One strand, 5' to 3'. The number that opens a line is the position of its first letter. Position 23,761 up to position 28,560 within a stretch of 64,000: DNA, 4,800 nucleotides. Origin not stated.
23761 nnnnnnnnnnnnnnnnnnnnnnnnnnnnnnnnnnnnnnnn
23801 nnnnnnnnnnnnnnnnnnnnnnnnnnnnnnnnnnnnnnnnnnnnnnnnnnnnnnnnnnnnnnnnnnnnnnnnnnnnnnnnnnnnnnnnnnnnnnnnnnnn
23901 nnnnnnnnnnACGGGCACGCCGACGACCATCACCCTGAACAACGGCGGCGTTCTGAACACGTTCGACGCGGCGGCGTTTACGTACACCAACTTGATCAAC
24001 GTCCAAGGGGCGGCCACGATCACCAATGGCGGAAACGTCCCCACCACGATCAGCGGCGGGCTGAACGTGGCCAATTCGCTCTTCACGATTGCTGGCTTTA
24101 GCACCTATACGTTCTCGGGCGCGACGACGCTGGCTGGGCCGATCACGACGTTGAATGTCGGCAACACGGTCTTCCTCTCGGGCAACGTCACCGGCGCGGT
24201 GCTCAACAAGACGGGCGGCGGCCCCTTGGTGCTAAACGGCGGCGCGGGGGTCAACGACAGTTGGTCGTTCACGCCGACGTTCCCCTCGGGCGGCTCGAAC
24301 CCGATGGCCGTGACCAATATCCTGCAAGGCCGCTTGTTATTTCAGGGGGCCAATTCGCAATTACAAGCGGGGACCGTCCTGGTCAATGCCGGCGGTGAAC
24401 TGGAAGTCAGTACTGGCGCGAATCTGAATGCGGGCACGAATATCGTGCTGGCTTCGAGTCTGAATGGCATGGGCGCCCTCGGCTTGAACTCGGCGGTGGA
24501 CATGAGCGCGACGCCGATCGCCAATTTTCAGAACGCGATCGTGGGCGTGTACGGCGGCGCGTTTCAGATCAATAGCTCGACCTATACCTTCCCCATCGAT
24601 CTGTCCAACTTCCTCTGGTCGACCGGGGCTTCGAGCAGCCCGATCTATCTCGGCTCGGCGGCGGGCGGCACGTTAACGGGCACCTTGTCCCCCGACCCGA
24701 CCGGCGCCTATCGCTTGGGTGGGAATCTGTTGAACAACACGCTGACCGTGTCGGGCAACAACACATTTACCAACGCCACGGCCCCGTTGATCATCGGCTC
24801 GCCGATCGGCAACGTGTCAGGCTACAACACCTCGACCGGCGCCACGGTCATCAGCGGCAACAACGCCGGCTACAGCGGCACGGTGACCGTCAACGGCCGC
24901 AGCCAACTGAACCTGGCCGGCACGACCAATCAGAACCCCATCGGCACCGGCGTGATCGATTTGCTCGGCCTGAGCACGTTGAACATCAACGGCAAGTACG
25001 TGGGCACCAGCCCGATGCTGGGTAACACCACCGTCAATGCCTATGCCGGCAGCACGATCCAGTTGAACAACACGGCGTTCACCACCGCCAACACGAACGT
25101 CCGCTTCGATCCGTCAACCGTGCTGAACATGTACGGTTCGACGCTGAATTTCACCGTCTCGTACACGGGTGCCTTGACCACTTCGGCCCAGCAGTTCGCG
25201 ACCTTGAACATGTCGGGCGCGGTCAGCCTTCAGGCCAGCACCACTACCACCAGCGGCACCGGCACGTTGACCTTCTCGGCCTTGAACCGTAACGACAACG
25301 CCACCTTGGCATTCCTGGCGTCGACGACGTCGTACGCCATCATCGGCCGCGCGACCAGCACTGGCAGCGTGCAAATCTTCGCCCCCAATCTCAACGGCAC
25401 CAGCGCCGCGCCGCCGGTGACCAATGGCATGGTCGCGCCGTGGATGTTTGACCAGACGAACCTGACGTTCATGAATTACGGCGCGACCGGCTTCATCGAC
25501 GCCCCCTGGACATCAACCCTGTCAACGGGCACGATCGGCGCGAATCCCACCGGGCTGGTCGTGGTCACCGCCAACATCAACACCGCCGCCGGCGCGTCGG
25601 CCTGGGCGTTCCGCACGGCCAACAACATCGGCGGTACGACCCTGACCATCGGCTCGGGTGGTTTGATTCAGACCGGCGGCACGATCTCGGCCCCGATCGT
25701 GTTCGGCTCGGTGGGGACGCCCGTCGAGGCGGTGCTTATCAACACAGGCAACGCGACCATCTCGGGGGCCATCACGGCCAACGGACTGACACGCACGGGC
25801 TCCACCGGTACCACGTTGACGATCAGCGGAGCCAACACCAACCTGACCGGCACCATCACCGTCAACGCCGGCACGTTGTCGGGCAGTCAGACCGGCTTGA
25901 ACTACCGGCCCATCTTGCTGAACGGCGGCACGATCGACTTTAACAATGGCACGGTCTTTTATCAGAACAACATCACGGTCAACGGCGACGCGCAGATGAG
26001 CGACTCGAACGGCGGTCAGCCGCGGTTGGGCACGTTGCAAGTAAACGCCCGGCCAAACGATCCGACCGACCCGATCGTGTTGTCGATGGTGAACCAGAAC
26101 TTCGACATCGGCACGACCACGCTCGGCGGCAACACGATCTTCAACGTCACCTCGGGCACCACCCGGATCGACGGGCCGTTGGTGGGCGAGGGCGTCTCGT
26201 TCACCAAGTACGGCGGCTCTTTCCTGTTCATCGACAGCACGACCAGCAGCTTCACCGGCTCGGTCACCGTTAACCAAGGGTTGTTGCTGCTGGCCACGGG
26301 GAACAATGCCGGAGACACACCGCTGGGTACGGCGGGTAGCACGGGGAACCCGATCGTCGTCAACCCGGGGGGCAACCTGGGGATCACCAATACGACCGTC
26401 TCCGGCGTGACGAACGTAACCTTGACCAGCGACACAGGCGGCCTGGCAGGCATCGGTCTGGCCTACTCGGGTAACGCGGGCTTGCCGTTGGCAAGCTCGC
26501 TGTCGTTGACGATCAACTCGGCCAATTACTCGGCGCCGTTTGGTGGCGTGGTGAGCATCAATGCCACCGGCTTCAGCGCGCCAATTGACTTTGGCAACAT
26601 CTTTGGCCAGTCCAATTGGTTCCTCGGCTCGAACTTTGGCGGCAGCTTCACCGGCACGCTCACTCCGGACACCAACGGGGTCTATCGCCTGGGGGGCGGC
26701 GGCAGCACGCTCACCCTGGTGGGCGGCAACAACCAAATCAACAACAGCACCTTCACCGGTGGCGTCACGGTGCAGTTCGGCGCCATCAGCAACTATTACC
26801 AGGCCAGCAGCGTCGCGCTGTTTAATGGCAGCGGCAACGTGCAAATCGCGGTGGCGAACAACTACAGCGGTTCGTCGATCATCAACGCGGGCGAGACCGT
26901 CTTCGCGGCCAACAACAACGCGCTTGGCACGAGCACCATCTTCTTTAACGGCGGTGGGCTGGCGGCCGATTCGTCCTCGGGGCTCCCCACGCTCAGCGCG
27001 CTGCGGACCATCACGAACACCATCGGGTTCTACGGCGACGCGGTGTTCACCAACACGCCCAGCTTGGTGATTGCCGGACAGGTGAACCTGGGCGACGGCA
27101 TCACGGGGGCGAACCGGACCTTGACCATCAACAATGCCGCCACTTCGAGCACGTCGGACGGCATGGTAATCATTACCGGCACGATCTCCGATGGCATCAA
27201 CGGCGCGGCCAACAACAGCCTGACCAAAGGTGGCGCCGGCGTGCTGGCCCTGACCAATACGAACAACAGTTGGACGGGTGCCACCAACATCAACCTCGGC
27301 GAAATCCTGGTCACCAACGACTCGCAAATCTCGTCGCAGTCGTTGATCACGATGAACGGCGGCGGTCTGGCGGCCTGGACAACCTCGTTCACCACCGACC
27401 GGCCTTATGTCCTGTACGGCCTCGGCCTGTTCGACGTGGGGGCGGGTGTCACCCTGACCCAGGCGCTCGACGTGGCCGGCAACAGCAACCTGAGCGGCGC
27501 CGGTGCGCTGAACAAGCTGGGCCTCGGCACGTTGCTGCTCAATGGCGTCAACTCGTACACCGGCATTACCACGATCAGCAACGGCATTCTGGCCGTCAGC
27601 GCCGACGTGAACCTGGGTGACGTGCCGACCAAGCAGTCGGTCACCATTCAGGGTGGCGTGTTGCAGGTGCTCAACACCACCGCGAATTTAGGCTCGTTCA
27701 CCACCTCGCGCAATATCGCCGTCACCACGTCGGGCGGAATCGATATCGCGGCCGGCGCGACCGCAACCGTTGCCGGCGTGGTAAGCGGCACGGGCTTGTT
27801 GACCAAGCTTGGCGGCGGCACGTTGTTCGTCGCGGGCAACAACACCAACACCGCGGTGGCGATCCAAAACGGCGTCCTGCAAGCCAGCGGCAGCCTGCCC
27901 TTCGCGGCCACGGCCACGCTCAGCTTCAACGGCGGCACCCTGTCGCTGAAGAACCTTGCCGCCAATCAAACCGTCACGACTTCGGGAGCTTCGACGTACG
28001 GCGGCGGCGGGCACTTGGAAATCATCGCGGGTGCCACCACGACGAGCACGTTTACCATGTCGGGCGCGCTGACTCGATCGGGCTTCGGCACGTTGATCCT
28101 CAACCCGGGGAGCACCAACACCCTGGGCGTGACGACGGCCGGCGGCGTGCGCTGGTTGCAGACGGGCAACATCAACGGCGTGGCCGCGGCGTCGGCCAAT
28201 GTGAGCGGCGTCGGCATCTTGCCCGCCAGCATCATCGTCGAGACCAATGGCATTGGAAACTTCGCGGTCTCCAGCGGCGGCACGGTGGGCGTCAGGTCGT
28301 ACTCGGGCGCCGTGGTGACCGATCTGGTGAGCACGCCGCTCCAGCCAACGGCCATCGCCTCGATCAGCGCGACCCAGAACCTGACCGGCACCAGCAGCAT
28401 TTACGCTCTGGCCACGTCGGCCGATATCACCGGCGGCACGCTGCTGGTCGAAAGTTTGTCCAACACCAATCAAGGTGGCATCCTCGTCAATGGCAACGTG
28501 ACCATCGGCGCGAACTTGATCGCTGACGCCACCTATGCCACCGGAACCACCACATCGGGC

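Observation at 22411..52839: Single 30.4-kb ORF: a 10,142-aa PEP-CTERM-tailed beta-strand-repeat giant protein of unknown function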

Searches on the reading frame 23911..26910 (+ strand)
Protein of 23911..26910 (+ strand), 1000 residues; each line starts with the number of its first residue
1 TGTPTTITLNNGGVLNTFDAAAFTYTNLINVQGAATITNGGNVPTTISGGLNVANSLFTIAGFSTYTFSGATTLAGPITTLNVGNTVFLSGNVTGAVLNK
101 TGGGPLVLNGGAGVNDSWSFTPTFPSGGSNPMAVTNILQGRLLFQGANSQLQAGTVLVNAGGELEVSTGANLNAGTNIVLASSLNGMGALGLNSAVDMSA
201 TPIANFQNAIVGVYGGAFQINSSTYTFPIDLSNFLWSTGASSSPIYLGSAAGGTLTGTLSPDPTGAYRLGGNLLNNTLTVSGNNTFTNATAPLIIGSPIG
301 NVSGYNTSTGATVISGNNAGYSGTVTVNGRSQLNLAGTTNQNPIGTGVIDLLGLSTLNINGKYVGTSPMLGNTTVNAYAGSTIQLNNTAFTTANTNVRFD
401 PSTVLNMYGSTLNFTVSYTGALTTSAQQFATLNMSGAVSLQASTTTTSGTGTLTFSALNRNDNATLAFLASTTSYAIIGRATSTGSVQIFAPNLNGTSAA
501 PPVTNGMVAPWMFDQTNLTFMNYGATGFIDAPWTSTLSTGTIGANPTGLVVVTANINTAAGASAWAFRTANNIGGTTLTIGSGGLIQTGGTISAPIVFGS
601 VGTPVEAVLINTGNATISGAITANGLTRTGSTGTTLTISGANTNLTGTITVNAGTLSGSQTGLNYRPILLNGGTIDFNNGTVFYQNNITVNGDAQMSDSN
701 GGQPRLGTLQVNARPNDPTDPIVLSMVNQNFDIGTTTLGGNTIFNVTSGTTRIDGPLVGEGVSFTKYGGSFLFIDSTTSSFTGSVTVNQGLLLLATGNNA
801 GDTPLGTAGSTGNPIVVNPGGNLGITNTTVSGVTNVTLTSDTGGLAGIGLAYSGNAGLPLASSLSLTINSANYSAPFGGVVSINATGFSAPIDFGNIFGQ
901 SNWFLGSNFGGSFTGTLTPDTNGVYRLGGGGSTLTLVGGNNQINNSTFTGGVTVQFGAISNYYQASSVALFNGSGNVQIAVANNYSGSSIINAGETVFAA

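Call 93: search_protein_families(library=pfam, proteins=[window:23911-26910:+], max_evalue=0.1)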
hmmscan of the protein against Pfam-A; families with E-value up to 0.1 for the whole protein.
window:23911-26910:+ (1000 aa): 2 families
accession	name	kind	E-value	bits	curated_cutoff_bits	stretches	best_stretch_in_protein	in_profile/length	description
PF22235.1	FAS1_thioest_ins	-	0.018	15.9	27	1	406-469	36-98/98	Fatty acid synthase subunit beta, insertion domain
PF10162.14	G8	-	0.037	14.4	22.9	1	135-223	34-114/124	G8 domain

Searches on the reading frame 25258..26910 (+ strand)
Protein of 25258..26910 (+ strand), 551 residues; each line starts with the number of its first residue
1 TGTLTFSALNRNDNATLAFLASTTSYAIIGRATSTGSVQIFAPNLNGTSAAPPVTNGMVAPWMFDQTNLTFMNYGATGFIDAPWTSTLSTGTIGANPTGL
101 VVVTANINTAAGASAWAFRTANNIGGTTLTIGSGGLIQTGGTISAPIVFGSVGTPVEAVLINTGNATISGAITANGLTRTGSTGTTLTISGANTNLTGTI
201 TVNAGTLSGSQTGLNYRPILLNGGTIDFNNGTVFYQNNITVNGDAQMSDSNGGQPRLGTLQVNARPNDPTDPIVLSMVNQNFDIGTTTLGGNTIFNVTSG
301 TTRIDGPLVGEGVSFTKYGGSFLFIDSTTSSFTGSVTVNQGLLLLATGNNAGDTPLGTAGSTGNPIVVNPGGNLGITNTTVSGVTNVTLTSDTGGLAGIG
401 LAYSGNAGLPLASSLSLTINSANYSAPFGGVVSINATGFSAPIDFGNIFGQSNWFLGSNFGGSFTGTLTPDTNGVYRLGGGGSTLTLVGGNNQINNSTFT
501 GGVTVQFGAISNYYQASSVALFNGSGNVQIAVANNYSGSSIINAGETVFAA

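Call 95: search_solved_structures(query=A3, max_evalue=10)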
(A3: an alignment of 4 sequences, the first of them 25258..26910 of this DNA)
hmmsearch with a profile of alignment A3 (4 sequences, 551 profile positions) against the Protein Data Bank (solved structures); distinct sequences matched with E-value up to 10: 14.
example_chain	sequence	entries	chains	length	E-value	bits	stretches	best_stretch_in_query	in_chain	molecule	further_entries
1cuw_A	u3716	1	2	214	0.11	14.4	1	254-305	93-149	CUTINASE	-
2cut_A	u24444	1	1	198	0.12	14.4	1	258-305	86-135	CUTINASE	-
1ffa_A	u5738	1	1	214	0.12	14.4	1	254-305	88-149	CUTINASE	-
1cuv_A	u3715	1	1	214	0.12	14.4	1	254-305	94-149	CUTINASE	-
1xza_A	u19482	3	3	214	0.12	14.4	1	258-305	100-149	CUTINASE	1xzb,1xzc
1cus_A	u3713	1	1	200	0.12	14.3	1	258-305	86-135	CUTINASE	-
1agy_A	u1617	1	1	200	0.12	14.3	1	254-305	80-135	CUTINASE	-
1xzg_A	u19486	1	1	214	0.13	14.3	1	258-305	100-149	CUTINASE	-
1ffe_A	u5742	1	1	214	0.14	14.2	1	254-305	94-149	CUTINASE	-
1ffc_A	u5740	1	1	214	0.14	14.1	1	254-305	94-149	CUTINASE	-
1ffd_A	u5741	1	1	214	0.14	14.1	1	258-305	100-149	CUTINASE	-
1ffb_A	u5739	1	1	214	0.14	14.1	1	254-305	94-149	CUTINASE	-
1xzh_A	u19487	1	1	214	0.19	13.7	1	259-305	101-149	CUTINASE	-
2eh1_A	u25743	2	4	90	0.44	12.5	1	14-56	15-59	Stage V sporulation protein S (SpoVS) related protein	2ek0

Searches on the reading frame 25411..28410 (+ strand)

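Call 4: search_protein_families(library=pfam, proteins=[window:25411-28410:+], max_evalue=0.01)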
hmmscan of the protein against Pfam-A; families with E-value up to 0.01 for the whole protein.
window:25411-28410:+ (1000 aa): 1 family
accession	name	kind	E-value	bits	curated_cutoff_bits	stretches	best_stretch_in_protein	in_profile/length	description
PF12951.13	PATR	-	3.7e-09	36.9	27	2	700-729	1-30/30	Passenger-associated-transport-repeat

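Call 7: search_protein_families(library=ncbifam, proteins=[window:25411-28410:+], max_evalue=0.01)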
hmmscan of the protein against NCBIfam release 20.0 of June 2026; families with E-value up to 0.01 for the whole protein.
window:25411-28410:+ (1000 aa): 1 family
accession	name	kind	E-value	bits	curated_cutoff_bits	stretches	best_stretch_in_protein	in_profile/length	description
TIGR02601.1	autotrns_rpt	repeat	8.6e-11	41.4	19.85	2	699-730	1-32/32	beta strand repeat protein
